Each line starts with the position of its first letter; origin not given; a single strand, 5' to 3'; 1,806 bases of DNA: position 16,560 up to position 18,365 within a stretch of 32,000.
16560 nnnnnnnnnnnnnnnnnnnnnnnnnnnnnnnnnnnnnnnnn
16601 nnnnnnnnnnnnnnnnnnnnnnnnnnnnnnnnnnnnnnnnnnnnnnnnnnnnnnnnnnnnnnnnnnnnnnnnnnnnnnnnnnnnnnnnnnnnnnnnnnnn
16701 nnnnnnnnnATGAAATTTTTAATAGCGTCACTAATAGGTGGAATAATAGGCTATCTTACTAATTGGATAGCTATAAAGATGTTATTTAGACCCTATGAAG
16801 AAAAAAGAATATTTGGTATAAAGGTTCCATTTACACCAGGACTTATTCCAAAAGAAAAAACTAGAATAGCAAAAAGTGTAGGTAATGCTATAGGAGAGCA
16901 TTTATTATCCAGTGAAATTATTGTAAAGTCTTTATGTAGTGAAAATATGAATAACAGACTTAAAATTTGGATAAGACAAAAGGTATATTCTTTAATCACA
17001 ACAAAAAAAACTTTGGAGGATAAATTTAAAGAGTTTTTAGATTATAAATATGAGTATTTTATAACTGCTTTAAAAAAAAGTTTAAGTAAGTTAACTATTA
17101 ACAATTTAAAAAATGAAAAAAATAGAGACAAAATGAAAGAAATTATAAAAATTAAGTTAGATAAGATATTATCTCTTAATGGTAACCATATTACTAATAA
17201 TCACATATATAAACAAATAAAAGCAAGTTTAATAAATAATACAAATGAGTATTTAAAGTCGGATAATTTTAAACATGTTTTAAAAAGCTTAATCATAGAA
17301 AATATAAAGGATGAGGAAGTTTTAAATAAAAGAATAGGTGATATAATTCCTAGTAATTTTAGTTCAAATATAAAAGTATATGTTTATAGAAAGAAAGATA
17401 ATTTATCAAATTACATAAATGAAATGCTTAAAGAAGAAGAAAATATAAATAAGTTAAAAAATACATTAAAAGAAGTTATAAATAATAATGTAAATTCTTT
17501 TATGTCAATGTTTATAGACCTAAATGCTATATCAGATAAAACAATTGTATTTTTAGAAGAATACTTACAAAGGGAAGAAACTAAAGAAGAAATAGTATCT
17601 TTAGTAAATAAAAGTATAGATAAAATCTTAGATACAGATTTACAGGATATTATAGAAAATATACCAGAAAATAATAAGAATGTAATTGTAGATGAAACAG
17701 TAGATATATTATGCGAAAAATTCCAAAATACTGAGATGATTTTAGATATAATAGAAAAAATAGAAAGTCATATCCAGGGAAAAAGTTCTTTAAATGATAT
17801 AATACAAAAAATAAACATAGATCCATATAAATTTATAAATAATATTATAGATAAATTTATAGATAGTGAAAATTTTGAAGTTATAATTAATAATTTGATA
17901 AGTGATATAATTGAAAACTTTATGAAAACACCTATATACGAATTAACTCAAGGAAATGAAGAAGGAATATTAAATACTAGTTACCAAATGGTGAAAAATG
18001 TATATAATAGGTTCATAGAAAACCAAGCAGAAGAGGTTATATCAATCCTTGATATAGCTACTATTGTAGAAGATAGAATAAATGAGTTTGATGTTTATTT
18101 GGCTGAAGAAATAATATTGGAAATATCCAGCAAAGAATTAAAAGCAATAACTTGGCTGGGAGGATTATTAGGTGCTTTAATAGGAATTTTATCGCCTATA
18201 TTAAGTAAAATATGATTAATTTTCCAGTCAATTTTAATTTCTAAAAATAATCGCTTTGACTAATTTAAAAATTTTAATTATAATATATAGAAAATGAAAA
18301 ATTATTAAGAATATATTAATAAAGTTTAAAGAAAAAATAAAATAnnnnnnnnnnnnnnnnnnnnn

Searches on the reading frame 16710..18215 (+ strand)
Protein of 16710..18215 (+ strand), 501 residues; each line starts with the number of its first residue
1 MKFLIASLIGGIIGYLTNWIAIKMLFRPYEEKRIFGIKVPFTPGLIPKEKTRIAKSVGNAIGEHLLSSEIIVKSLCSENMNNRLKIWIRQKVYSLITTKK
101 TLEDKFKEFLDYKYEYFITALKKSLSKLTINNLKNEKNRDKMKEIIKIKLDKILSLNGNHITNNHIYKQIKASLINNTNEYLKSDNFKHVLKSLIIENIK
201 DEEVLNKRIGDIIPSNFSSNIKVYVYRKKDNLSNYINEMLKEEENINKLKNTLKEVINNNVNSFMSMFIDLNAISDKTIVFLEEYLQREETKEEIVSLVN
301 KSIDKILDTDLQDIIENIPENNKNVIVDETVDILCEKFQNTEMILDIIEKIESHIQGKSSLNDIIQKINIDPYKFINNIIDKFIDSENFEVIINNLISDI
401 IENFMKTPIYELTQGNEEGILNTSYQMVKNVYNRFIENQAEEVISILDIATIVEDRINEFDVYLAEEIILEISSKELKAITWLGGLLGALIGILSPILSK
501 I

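Call 12: search_protein_families(library=pfam, proteins=[window:16710-18215:+])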
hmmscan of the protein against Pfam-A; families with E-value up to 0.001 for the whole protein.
window:16710-18215:+ (501 aa): 1 family
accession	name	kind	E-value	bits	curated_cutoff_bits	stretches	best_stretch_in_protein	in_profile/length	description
PF04286.17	DUF445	-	4e-52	178.8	33.8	2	9-256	2-239/368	Protein of unknown function (DUF445)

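Call 20: find_homologous_proteins(query=window:16710-18215:+, max_evalue=1e-30)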
Query window:16710-18215:+ (501 aa): 1943 proteins with E <= 1e-30 among 8000 candidates; the best 120 are listed.
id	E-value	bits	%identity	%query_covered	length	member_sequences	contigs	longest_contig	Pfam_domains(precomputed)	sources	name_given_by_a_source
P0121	0.0e+0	1044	100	100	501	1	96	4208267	PF04286.18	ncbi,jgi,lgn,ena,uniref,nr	ncbi:DUF445 family protein [Clostridium sporogenes]|uniref:DUF445 domain-containing protein n=6 Tax=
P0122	0.0e+0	1042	100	100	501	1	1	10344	PF04286.18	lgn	-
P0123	0.0e+0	1042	100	100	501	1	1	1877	PF04286.18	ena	-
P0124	0.0e+0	1042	100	100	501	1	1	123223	PF04286.18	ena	-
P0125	0.0e+0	1041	100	100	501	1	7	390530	PF04286.18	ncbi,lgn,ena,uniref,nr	ncbi:hypothetical protein A0J52_12590 [Clostridium sporogenes]|uniref:DUF445 family protein n=1 Tax=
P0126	0.0e+0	1041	100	100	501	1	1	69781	PF04286.18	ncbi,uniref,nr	ncbi:DUF445 family protein [Clostridium sporogenes]|uniref:DUF445 family protein n=1 Tax=Clostridium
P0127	0.0e+0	1040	100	100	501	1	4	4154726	PF04286.18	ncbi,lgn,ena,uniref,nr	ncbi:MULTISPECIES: DUF445 family protein [Clostridium]|uniref:DUF445 family protein n=1 Tax=Clostrid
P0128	0.0e+0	1039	99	100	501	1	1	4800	PF04286.18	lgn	-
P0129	0.0e+0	1038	99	100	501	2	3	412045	PF04286.18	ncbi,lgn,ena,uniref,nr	ncbi:DUF445 family protein [Clostridium sporogenes]|uniref:DUF445 family protein n=1 Tax=Clostridium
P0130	0.0e+0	1024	97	100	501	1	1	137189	PF04286.18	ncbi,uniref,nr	ncbi:DUF445 family protein [Clostridium botulinum]|uniref:DUF445 family protein n=1 Tax=Clostridium 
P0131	0.0e+0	1021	98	100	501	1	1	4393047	PF04286.18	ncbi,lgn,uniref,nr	ncbi:hypothetical protein NPD5_2044 [Clostridium sporogenes]|uniref:DUF445 family protein n=1 Tax=Cl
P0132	0.0e+0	1021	97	100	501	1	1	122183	PF04286.18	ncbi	ncbi:DUF445 family protein [Clostridium sporogenes]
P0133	0.0e+0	1021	97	100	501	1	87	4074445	PF04286.18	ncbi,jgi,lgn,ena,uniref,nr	ncbi:hypothetical protein B2H94_14350 [Clostridium sporogenes]|uniref:DUF445 domain-containing prote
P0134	0.0e+0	1021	97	100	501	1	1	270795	PF04286.18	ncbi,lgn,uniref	ncbi:DUF445 family protein [Clostridium botulinum]|uniref:DUF445 family protein n=1 Tax=Clostridium 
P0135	0.0e+0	1021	97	100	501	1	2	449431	PF04286.18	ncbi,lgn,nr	ncbi:TPA: DUF445 family protein [Clostridium botulinum]|nr:DUF445 family protein [Clostridium botuli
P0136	0.0e+0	1020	97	100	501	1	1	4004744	PF04286.18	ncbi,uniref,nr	ncbi:hypothetical protein CBO05C_0196 [Clostridium botulinum B str. Osaka05]|uniref:DUF445 family pr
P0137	0.0e+0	1020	97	100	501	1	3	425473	PF04286.18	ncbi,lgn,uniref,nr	ncbi:DUF445 domain-containing protein [Clostridium sporogenes]|uniref:DUF445 family protein n=1 Tax=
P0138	0.0e+0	1019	97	100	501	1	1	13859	PF04286.18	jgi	-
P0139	0.0e+0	1019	97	100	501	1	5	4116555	PF04286.18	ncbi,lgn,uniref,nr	ncbi:hypothetical protein NPD7_3038 [Clostridium sporogenes]|uniref:DUF445 family protein n=1 Tax=Cl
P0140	0.0e+0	1018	97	100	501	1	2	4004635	PF04286.18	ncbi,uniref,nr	ncbi:DUF445 domain-containing protein [Clostridium botulinum]|uniref:DUF445 domain-containing protei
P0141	0.0e+0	1018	97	100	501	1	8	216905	PF04286.18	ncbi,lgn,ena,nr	ncbi:MAG: DUF445 family protein [Clostridium botulinum]|nr:DUF445 family protein [Clostridium botuli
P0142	0.0e+0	1018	97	100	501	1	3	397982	PF04286.18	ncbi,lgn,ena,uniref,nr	ncbi:DUF445 family protein [Clostridium sporogenes]|uniref:DUF445 family protein n=1 Tax=Clostridium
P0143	0.0e+0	1017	97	100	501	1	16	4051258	PF04286.18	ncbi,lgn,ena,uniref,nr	ncbi:TPA: DUF445 family protein [Clostridium botulinum]|uniref:DUF445 family protein n=1 Tax=Clostri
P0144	0.0e+0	1016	97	100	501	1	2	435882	PF04286.18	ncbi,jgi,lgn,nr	ncbi:DUF445 family protein [Clostridium botulinum]|nr:DUF445 family protein [Clostridium botulinum] 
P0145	0.0e+0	1016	97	100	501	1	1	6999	PF04286.18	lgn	-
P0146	0.0e+0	1016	97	100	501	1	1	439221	PF04286.18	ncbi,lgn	ncbi:DUF445 family protein [Clostridium botulinum]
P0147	0.0e+0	1016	97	100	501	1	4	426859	PF04286.18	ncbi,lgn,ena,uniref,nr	ncbi:DUF445 family protein [Clostridium sporogenes]|uniref:DUF445 family protein n=1 Tax=Clostridium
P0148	0.0e+0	1016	97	100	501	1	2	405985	PF04286.18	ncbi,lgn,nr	ncbi:TPA: DUF445 family protein [Clostridium botulinum]|nr:DUF445 family protein [Clostridium botuli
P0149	0.0e+0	1016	97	100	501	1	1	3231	PF04286.18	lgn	-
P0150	0.0e+0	1015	97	100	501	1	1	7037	PF04286.18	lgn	-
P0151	0.0e+0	1015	97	100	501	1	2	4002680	PF04286.18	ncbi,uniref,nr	ncbi:DUF445 family protein [Clostridium botulinum]|uniref:DUF445 family protein n=1 Tax=Clostridium 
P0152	0.0e+0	1013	97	100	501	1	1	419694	PF04286.18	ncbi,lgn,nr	ncbi:TPA: DUF445 family protein [Clostridium botulinum]|nr:DUF445 family protein [Clostridium botuli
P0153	0.0e+0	1012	97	100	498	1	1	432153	PF04286.18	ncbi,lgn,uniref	ncbi:DUF445 family protein [Clostridium botulinum]|uniref:DUF445 family protein n=1 Tax=Clostridium 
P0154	5.3e-298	1007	96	100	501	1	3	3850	PF04286.18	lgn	-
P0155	5.5e-289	977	93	100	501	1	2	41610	PF04286.18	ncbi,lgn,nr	ncbi:DUF445 family protein [Clostridium botulinum]|nr:DUF445 family protein [Clostridium botulinum] 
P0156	7.8e-289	976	93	100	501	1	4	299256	PF04286.18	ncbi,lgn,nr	ncbi:DUF445 family protein [Clostridium botulinum]|nr:DUF445 family protein [Clostridium botulinum] 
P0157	1.4e-288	976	93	100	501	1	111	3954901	PF04286.18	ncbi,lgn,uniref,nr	ncbi:DUF445 family protein [Clostridium botulinum]|uniref:DUF445 family protein n=2 Tax=Clostridium 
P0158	1.8e-288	975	93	100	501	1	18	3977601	PF04286.18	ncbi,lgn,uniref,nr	ncbi:DUF445 family protein [Clostridium botulinum]|uniref:DUF445 family protein n=1 Tax=Clostridium 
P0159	1.9e-288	975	93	100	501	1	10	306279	PF04286.18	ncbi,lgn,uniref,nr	ncbi:hypothetical protein ACP49_01275 [Clostridium botulinum]|uniref:DUF445 family protein n=1 Tax=C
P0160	2.1e-288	975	93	100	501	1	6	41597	PF04286.18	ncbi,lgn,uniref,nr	ncbi:DUF445 family protein [Clostridium botulinum]|uniref:DUF445 family protein n=1 Tax=Clostridium 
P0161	2.2e-288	975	93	100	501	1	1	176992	PF04286.18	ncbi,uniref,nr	ncbi:DUF445 family protein [Clostridium combesii]|uniref:DUF445 domain-containing protein n=1 Tax=Cl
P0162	4.0e-288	974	93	100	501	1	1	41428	PF04286.18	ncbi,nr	ncbi:DUF445 family protein [Clostridium botulinum]|nr:DUF445 family protein [Clostridium botulinum]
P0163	5.3e-288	974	93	100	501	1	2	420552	PF04286.18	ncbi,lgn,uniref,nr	ncbi:hypothetical protein N492_00415 [Clostridium botulinum B2 267]|uniref:DUF445 family protein n=1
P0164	5.5e-288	974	93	100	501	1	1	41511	PF04286.18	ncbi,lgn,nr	ncbi:DUF445 family protein [Clostridium botulinum]|nr:DUF445 family protein [Clostridium botulinum]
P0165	5.9e-288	974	93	100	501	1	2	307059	PF04286.18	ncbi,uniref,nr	ncbi:DUF445 family protein [Clostridium botulinum]|uniref:DUF445 family protein n=1 Tax=Clostridium 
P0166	6.4e-288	973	93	100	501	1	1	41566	PF04286.18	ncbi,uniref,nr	ncbi:hypothetical protein AL714_18540 [Clostridium botulinum]|uniref:DUF445 family protein n=1 Tax=C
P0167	8.6e-288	973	93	100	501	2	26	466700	PF04286.18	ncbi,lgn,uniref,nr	ncbi:DUF445 family protein [Clostridium botulinum]|uniref:DUF445 family protein n=1 Tax=Clostridium 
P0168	8.6e-288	973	93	100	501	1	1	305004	PF04286.18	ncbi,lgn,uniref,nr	ncbi:DUF445 family protein [Clostridium botulinum]|uniref:DUF445 family protein n=1 Tax=Clostridium 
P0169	8.8e-288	973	92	100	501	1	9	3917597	PF04286.18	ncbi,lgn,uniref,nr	ncbi:DUF445 family protein [Clostridium botulinum]|uniref:DUF445 family protein n=3 Tax=Clostridium 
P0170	9.3e-288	973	93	100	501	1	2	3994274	PF04286.18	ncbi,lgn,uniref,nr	ncbi:DUF445 family protein [Clostridium botulinum]|uniref:DUF445 family protein n=2 Tax=Clostridium 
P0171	9.6e-288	973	93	100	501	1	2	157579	PF04286.18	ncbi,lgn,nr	ncbi:DUF445 family protein [Clostridium botulinum]|nr:DUF445 family protein [Clostridium botulinum] 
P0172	1.3e-287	972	92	100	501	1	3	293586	PF04286.18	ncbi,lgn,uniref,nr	ncbi:DUF445 family protein [Clostridium botulinum]|uniref:DUF445 family protein n=1 Tax=Clostridium 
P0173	2.0e-287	972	92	100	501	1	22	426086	PF04286.18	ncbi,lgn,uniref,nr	ncbi:DUF445 family protein [Clostridium botulinum]|uniref:DUF445 family protein n=1 Tax=Clostridium 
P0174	2.2e-287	972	92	100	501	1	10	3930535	PF04286.18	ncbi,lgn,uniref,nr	ncbi:DUF445 domain-containing protein [Clostridium botulinum]|uniref:DUF445 family protein n=1 Tax=C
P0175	2.2e-287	972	92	100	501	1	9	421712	PF04286.18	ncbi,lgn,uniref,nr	ncbi:DUF445 family protein [Clostridium botulinum]|uniref:DUF445 family protein n=1 Tax=Clostridium 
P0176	5.4e-287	970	93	100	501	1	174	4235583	PF04286.18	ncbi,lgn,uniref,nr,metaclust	ncbi:hypothetical protein RSJ21_01015 [Clostridium botulinum]|uniref:DUF445 family protein n=2 Tax=C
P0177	6.0e-287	970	92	100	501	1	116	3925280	PF04286.18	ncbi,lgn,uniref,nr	ncbi:DUF445 family protein [Clostridium botulinum]|uniref:Membrane protein n=1 Tax=Clostridium botul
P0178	1.1e-286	969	92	100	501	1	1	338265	PF04286.18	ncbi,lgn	-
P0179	1.2e-286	969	92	100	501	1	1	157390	PF04286.18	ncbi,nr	ncbi:DUF445 family protein [Clostridium botulinum]|nr:DUF445 family protein [Clostridium botulinum]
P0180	2.0e-286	969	92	100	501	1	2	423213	PF04286.18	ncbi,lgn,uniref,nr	ncbi:DUF445 domain-containing protein [Clostridium botulinum]|uniref:DUF445 family protein n=1 Tax=C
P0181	2.3e-286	968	92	100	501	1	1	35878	PF04286.18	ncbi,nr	ncbi:DUF445 family protein [Clostridium botulinum]|nr:DUF445 family protein [Clostridium botulinum]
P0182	6.2e-285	964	92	100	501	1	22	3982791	PF04286.18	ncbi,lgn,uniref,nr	ncbi:DUF445 family protein [Clostridium botulinum]|uniref:DUF445 family protein n=1 Tax=Clostridium 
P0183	1.1e-284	963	92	100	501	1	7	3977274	PF04286.18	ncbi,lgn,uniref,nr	ncbi:DUF445 family protein [Clostridium botulinum]|uniref:DUF445 family protein n=1 Tax=Clostridium 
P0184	2.1e-284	962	92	100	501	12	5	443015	PF04286.18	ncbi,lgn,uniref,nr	ncbi:DUF445 family protein [Clostridium botulinum]|uniref:DUF445 family protein n=1 Tax=Clostridium 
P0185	2.4e-284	962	92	100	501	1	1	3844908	PF04286.18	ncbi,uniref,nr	ncbi:DUF445 family protein [Clostridium botulinum]|uniref:DUF445 family protein n=1 Tax=Clostridium 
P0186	2.4e-284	962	92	100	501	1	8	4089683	PF04286.18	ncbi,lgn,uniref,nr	ncbi:DUF445 family protein [Clostridium botulinum]|uniref:DUF445 family protein n=2 Tax=Clostridium 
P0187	2.6e-284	962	92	100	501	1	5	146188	PF04286.18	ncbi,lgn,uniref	ncbi:DUF445 family protein [Clostridium botulinum]|uniref:DUF445 family protein n=2 Tax=Clostridium 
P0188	4.2e-284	961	92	100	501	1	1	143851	PF04286.18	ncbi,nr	ncbi:DUF445 family protein [Clostridium botulinum]|nr:DUF445 family protein [Clostridium botulinum]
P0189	1.3e-283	959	91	100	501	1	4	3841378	PF04286.18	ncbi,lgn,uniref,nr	ncbi:hypothetical protein RSJ2_111 [Clostridium botulinum]|uniref:DUF445 family protein n=1 Tax=Clos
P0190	1.6e-283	959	91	100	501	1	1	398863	PF04286.18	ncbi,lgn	ncbi:DUF445 family protein [Clostridium botulinum]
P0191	2.3e-283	958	91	100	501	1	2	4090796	PF04286.18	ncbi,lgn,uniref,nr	ncbi:hypothetical protein NZ45_14590 [Clostridium botulinum]|uniref:DUF445 family protein n=2 Tax=Cl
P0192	6.7e-283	957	92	100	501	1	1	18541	PF04286.18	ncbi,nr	ncbi:DUF445 family protein [Clostridium botulinum]|nr:DUF445 family protein [Clostridium botulinum]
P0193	7.1e-280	947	96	94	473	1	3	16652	PF04286.18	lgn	-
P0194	2.6e-279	945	96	94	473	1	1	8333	PF04286.18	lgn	-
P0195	3.0e-277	938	88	100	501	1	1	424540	PF04286.18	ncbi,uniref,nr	ncbi:hypothetical protein N494_00405 [Clostridium botulinum A2B7 92]|uniref:DUF445 family protein n=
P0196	1.1e-273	926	87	100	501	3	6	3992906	PF04286.18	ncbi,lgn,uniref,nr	ncbi:DUF445 family protein [Clostridium botulinum]|uniref:DUF445 family protein n=1 Tax=Clostridium 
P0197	9.0e-271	917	97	90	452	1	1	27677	PF04286.18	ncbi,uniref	ncbi:DUF445 family protein, partial [Clostridium sporogenes]|uniref:DUF445 family protein n=1 Tax=Cl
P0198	2.3e-270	916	90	100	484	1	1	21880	PF04286.18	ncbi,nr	ncbi:DUF445 family protein [Clostridium botulinum]|nr:DUF445 family protein [Clostridium botulinum]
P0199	9.9e-261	884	84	100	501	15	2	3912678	PF04286.18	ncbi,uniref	ncbi:DUF445 family protein [Clostridium sp. FAM 1755]|uniref:DUF445 family protein n=1 Tax=Clostridi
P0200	1.7e-259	880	84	100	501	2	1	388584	PF04286.18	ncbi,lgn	ncbi:DUF445 family protein [Clostridium botulinum]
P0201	2.1e-259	879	84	100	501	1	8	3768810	PF04286.18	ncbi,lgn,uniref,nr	ncbi:DUF445 family protein [Clostridium sporogenes]|uniref:DUF445 family protein n=1 Tax=Clostridium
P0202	1.2e-249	847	79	100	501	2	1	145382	PF04286.18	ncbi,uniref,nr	ncbi:DUF445 family protein [Clostridium sp. Marseille-Q2269]|uniref:DUF445 family protein n=1 Tax=Cl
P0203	6.4e-239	812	76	100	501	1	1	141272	PF04286.18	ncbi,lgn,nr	ncbi:DUF445 family protein [Clostridium botulinum]|nr:DUF445 family protein [Clostridium botulinum]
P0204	8.7e-239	811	100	80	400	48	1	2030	PF04286.18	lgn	-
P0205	3.8e-234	796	97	80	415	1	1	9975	PF04286.18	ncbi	-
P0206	4.7e-233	793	100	76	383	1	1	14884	PF04286.18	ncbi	-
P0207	2.7e-224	764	96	76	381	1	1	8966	PF04286.18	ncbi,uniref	ncbi:DUF445 domain-containing protein, partial [Clostridium sporogenes]|uniref:DUF445 domain-contain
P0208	9.2e-217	739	96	73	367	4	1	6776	PF04286.18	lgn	-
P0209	3.0e-214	731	91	77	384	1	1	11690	PF04286.18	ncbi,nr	ncbi:DUF445 family protein, partial [Clostridium botulinum]|nr:DUF445 family protein [Clostridium bo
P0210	1.4e-154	534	54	100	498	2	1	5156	PF04286.18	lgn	-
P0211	6.1e-154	532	55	100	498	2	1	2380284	PF04286.18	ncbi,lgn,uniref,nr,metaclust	ncbi:DUF445 family protein [Clostridium niameyense]|uniref:DUF445 family protein n=1 Tax=Clostridium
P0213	5.7e-121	423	44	100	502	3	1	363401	PF04286.18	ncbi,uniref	ncbi:DUF445 family protein [Clostridium oceanicum]|uniref:DUF445 family protein n=1 Tax=Clostridium 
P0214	2.3e-114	401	42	100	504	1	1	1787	PF04286.18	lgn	-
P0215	6.1e-113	397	43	100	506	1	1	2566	PF04286.18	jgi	jgi:uncharacterized membrane protein YheB (UPF0754 family)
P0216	9.4e-113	396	41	96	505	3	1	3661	PF04286.18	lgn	-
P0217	4.0e-110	387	42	100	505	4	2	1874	PF04286.18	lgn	-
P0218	4.6e-110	387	42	100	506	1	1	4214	PF04286.18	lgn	-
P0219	7.8e-107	376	41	96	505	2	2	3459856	PF04286.18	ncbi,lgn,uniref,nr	ncbi:DUF445 family protein [Haloimpatiens lingqiaonensis]|uniref:DUF445 family protein n=1 Tax=Haloi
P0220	1.5e-106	375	39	100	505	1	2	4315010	PF04286.18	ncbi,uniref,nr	ncbi:DUF445 family protein [Clostridium estertheticum]|uniref:DUF445 family protein n=1 Tax=Clostrid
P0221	3.5e-106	374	39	100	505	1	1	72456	PF04286.18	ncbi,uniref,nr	ncbi:DUF445 family protein [Clostridium estertheticum]|uniref:DUF445 family protein n=1 Tax=Clostrid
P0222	1.0e-105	373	42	100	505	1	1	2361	PF04286.18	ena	-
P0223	2.5e-105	372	39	100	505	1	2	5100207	PF04286.18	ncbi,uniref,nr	ncbi:DUF445 family protein [Clostridium estertheticum]|uniref:DUF445 family protein n=1 Tax=Clostrid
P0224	2.6e-105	371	39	100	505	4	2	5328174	PF04286.18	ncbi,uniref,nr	ncbi:DUF445 family protein [Clostridium estertheticum]|uniref:DUF445 family protein n=1 Tax=Clostrid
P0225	3.7e-105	371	39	100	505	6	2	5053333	PF04286.18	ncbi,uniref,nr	ncbi:DUF445 family protein [Clostridium estertheticum]|uniref:DUF445 family protein n=1 Tax=Clostrid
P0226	9.1e-105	370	41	100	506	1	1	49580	PF04286.18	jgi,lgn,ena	-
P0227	1.6e-104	369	41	100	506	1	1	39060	PF04286.18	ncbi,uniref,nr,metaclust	ncbi:hypothetical protein CLTEP_19290 [Clostridium tepidiprofundi DSM 19306]|uniref:DUF445 family pr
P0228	2.1e-104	368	39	100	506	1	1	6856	PF04286.18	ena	-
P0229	1.2e-103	366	40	100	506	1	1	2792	PF04286.18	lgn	-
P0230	1.3e-103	366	41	100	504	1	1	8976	PF04286.18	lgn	-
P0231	1.9e-103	365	38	100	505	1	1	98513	PF04286.18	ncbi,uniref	ncbi:MAG: DUF445 family protein [Clostridium sp.]|uniref:DUF445 family protein n=1 Tax=Clostridium s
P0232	3.3e-103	365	39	100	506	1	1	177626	PF04286.18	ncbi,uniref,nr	ncbi:DUF445 domain-containing protein [Clostridium algoriphilum]|uniref:DUF445 family protein n=1 Ta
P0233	7.3e-103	363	39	100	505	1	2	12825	PF04286.18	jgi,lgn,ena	-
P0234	7.5e-103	363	38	100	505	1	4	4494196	PF04286.18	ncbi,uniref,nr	ncbi:DUF445 family protein [Clostridium estertheticum]|uniref:DUF445 family protein n=1 Tax=Clostrid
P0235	1.2e-102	363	38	100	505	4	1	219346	PF04286.18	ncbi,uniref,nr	ncbi:DUF445 family protein [Clostridium estertheticum]|uniref:DUF445 family protein n=1 Tax=Clostrid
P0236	5.1e-102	361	41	100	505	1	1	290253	PF04286.18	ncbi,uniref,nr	ncbi:DUF445 family protein [Clostridium aestuarii]|uniref:DUF445 family protein n=1 Tax=Clostridium 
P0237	7.5e-102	360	39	100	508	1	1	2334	PF04286.18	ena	-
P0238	1.1e-101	360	38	100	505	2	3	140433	PF04286.18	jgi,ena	-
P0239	1.2e-101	359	39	100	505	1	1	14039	PF04286.18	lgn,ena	-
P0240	1.3e-101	359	38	100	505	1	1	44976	PF04286.18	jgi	jgi:uncharacterized membrane protein YheB (UPF0754 family)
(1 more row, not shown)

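Call 38: find_encoding_contigs(protein=P0157, flank=1200, max_places=2)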
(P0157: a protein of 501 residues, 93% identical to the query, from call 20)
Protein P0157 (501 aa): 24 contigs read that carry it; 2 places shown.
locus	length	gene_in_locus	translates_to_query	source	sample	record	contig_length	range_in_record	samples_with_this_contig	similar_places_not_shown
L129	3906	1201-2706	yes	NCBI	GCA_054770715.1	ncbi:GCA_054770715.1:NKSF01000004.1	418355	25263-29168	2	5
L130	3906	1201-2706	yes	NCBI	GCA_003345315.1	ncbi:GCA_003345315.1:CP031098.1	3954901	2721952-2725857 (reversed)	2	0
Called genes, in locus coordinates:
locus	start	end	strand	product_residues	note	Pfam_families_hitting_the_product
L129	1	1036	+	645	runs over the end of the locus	PF00133:tRNA-synt_1, PF01406:tRNA-synt_1e (weak), PF09334:tRNA-synt_1g, PF00133:tRNA-synt_1, PF08264:Anticodon_1 (weak), PF19303:Anticodon_3, PF01588:tRNA_bind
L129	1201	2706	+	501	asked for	PF04286:DUF445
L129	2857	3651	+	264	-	PF01026:TatD_DNase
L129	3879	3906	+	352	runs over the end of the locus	PF03990:DUF348, PF07501:G5, PF06725:3D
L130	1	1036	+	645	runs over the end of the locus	PF00133:tRNA-synt_1, PF01406:tRNA-synt_1e, PF09334:tRNA-synt_1g, PF00133:tRNA-synt_1, PF08264:Anticodon_1 (weak), PF19303:Anticodon_3, PF01588:tRNA_bind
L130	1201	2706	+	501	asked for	PF04286:DUF445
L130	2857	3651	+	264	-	PF01026:TatD_DNase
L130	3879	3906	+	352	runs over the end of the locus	PF03990:DUF348, PF07501:G5, PF06725:3D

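Call 39: find_encoding_contigs(protein=P0133, flank=1200, max_places=2)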
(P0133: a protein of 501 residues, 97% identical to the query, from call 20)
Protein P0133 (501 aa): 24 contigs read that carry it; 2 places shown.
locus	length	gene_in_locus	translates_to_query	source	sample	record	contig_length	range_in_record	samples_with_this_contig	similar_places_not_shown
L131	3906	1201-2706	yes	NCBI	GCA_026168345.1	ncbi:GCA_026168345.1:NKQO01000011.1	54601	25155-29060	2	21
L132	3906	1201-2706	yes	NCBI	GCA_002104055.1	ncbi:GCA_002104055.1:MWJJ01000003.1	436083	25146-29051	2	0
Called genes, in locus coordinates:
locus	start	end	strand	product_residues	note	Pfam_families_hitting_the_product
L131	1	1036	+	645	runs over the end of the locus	PF00133:tRNA-synt_1, PF01406:tRNA-synt_1e (weak), PF09334:tRNA-synt_1g, PF00133:tRNA-synt_1, PF08264:Anticodon_1 (faint), PF19303:Anticodon_3, PF01588:tRNA_bind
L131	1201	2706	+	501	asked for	PF04286:DUF445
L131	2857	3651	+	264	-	PF01026:TatD_DNase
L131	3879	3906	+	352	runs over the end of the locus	PF03990:DUF348, PF07501:G5, PF06725:3D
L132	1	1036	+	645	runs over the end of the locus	PF00133:tRNA-synt_1, PF01406:tRNA-synt_1e (weak), PF09334:tRNA-synt_1g, PF00133:tRNA-synt_1, PF08264:Anticodon_1 (faint), PF19303:Anticodon_3, PF01588:tRNA_bind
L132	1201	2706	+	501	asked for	PF04286:DUF445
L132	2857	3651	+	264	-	PF01026:TatD_DNase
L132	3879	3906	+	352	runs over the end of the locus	PF03990:DUF348, PF07501:G5, PF06725:3D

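Call 40: find_encoding_contigs(protein=P0199, flank=1200, max_places=2)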
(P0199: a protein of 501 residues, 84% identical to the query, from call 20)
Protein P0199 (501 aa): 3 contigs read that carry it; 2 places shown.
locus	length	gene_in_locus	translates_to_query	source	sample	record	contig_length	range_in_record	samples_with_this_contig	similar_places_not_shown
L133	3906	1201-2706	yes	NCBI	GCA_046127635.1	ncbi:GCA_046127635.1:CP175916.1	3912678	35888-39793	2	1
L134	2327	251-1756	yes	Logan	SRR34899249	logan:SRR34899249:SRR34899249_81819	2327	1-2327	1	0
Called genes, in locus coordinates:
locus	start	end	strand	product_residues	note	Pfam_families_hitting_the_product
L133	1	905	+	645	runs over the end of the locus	PF00133:tRNA-synt_1, PF01406:tRNA-synt_1e (weak), PF09334:tRNA-synt_1g, PF00133:tRNA-synt_1, PF08264:Anticodon_1 (weak), PF19303:Anticodon_3, PF01588:tRNA_bind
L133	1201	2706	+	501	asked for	PF04286:DUF445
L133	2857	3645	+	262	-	PF01026:TatD_DNase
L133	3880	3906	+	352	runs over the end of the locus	PF03990:DUF348, PF07501:G5, PF06725:3D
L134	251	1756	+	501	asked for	PF04286:DUF445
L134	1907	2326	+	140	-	?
